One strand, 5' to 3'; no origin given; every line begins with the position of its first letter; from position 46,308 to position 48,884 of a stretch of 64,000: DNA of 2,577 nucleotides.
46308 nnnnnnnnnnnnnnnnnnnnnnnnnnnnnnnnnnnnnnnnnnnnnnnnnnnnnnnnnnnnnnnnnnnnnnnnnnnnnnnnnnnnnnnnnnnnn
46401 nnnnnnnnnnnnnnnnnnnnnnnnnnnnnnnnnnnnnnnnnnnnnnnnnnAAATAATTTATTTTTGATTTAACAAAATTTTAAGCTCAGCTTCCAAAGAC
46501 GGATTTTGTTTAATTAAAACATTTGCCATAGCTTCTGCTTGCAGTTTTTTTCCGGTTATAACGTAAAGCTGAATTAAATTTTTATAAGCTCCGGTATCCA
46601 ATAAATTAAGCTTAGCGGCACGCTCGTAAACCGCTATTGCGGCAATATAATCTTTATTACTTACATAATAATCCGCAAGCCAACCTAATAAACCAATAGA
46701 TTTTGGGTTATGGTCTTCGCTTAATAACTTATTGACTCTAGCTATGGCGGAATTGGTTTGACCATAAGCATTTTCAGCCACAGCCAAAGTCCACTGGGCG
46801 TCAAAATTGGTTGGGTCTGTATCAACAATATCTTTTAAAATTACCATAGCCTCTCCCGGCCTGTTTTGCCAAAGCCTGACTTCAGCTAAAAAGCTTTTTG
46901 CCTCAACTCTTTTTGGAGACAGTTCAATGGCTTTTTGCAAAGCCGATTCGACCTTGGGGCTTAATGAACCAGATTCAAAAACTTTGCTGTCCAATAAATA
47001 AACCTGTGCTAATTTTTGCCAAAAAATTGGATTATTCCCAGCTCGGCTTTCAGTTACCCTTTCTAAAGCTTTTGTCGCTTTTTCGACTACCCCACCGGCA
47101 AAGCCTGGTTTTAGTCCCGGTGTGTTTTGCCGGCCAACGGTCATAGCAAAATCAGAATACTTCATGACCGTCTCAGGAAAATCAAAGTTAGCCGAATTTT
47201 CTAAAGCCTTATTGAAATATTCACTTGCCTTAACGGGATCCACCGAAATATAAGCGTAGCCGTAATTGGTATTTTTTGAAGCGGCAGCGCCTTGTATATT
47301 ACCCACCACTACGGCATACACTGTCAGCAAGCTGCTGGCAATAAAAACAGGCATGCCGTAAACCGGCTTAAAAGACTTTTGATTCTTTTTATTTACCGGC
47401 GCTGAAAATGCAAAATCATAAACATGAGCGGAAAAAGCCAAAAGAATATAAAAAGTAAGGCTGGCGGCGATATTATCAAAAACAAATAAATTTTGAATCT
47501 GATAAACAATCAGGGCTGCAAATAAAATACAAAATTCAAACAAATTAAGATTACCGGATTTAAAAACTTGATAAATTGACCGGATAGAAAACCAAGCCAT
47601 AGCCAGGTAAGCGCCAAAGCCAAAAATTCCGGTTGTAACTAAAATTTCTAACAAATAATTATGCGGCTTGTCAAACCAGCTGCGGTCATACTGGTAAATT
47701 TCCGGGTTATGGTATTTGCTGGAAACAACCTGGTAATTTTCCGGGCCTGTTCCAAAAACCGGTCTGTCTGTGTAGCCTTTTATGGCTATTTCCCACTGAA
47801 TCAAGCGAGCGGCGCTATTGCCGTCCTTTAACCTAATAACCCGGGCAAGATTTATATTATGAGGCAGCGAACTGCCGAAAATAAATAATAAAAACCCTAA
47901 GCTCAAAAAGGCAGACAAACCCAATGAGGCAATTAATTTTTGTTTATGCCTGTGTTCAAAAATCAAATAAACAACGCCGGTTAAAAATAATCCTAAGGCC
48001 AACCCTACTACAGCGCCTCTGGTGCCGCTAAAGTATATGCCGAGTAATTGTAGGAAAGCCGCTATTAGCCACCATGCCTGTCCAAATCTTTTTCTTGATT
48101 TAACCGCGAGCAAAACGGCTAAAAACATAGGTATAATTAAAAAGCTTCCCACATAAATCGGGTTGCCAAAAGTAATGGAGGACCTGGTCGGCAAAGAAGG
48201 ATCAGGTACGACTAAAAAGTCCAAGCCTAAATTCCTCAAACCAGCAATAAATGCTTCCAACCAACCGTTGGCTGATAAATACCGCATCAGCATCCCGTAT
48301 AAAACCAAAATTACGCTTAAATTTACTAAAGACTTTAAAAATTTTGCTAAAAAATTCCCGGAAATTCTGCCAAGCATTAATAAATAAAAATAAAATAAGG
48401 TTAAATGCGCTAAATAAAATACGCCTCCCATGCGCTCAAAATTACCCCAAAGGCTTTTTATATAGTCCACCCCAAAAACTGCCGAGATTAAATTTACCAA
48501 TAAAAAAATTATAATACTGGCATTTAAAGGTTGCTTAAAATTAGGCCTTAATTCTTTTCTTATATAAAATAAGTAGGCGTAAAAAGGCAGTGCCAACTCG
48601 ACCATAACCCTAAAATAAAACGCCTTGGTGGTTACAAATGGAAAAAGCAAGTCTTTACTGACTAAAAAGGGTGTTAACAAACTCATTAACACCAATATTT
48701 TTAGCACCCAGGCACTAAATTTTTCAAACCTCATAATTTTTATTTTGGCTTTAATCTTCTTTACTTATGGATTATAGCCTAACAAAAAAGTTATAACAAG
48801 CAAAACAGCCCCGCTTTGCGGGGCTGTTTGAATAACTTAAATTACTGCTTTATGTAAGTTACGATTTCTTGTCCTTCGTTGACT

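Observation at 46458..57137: Candidate protein O-glycosylation or S-layer module: two Wzy_C-TPR fusion paralogs, HlyD-like adaptor and TPR protein beside a 1264-aa Ser/Thr-rich surface protein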

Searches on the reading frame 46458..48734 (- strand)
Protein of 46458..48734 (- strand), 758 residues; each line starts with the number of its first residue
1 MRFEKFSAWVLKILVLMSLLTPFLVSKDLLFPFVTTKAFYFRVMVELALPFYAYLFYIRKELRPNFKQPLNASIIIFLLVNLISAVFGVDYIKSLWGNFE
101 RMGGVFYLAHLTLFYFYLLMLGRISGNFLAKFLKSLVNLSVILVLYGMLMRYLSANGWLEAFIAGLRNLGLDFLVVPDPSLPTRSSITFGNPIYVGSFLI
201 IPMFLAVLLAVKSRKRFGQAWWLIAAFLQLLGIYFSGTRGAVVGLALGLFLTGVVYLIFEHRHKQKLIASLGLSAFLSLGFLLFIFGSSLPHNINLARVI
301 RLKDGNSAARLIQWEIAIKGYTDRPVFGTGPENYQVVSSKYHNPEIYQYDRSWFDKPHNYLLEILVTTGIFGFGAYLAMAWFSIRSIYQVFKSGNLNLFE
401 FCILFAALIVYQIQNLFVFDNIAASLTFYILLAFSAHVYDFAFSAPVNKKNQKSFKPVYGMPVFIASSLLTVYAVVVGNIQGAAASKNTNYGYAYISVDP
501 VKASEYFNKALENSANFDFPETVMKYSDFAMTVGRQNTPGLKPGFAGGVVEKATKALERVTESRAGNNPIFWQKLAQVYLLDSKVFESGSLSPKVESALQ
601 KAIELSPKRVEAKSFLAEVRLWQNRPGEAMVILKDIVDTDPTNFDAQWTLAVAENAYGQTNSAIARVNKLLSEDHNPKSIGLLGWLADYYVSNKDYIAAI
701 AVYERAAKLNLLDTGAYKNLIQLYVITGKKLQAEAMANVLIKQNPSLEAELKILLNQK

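Call 4: search_protein_families(library=pfam, proteins=[window:46458-48734:-], max_evalue=0.01)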
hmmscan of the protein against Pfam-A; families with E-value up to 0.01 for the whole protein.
window:46458-48734:- (758 aa): 12 families
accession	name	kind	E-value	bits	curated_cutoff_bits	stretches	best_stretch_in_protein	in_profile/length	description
PF04932.20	Wzy_C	-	1.3e-20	74.2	31.7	1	225-376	2-148/149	O-Antigen ligase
PF14559.12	TPR_19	-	2.3e-14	53.9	25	2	623-677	4-59/68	Tetratricopeptide repeat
PF13428.12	TPR_14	-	5.5e-11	42.5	23.5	0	685-723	6-44/44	Tetratricopeptide repeat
PF23914.1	TPR_CcmH_CycH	-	1e-06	29.1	42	1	597-671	71-148/158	Cytochrome c-type biogenesis protein H TPR domain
PF12895.13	ANAPC3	-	7.6e-06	26.6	27.2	1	657-716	2-58/82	Anaphase-promoting complex, cyclosome, subunit 3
PF07719.23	TPR_2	-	3.5e-05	24.1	27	0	683-710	4-31/34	Tetratricopeptide repeat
PF13431.12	TPR_17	-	4.3e-05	23.9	24.4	0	675-700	8-33/34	Tetratricopeptide repeat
PF13432.12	TPR_16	-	7.7e-05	23.5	32.7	0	686-746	3-63/65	Tetratricopeptide repeat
PF13181.12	TPR_8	-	0.00037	20.9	25.7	0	683-710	4-31/34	Tetratricopeptide repeat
PF14561.12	TPR_20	-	0.001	19.8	25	0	633-676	11-54/90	Tetratricopeptide repeat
PF23021.3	6TM_2nd_PGAP2IP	-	0.0016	18.7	27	1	191-284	43-137/181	PGAP2IP, second transmembrane domain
PF13414.12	TPR_11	-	0.0084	16.2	26.8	0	688-710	2-24/42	TPR repeat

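Call 5: search_protein_families(library=ncbifam, proteins=[window:46458-48734:-], max_evalue=0.01)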
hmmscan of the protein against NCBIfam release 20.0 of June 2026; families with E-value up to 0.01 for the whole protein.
window:46458-48734:- (758 aa): 6 families
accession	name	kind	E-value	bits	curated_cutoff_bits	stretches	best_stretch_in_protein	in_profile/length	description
TIGR02917.1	PEP_TPR_lipo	equivalog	5e-14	51.2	312.2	1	550-746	447-633/899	XrtA/PEP-CTERM system TPR-repeat protein PrsT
NF040959.1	MamA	equivalog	5.1e-08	32.6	200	1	625-708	52-133/204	magnetosome protein MamA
TIGR04370.1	glyco_rpt_poly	subfamily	9.6e-07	28.1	40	1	67-293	5-240/396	oligosaccharide repeat unit polymerase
NF052415.1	T3SS_chap_SctY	equivalog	1.2e-06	29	70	1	608-676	4-72/106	type III secretion apparatus assembly chaperone SctY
NF008756.0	PRK11788.1-4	equivalog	0.0014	17.7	474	1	573-697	177-299/389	lipopolysaccharide assembly protein LapB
NF033762.1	social_mot_Tgl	equivalog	0.0067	15.8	225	0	598-668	88-160/252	social motility TPR repeat lipoprotein Tgl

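Call 63: list_cluster_members(proteins=[P0121, P0001, window:46458-48734:-, window:48842-50365:-, window:52644-53219:-])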
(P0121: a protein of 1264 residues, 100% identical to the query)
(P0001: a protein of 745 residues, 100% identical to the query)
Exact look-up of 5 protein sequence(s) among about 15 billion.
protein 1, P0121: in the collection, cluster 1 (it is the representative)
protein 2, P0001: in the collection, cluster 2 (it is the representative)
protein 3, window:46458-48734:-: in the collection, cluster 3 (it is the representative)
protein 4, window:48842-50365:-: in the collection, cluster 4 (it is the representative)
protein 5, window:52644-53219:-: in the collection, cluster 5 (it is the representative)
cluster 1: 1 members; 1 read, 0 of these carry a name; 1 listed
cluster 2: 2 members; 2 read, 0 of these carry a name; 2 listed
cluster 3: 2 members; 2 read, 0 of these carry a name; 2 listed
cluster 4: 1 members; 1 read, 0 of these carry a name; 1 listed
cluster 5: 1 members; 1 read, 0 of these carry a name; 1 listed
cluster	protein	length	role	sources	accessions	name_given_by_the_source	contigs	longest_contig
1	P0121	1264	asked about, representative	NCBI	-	-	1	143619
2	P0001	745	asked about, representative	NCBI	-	-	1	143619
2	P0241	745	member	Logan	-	-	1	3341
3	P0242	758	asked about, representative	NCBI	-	-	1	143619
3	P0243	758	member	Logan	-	-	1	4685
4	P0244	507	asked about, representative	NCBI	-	-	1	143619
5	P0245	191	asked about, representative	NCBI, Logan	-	-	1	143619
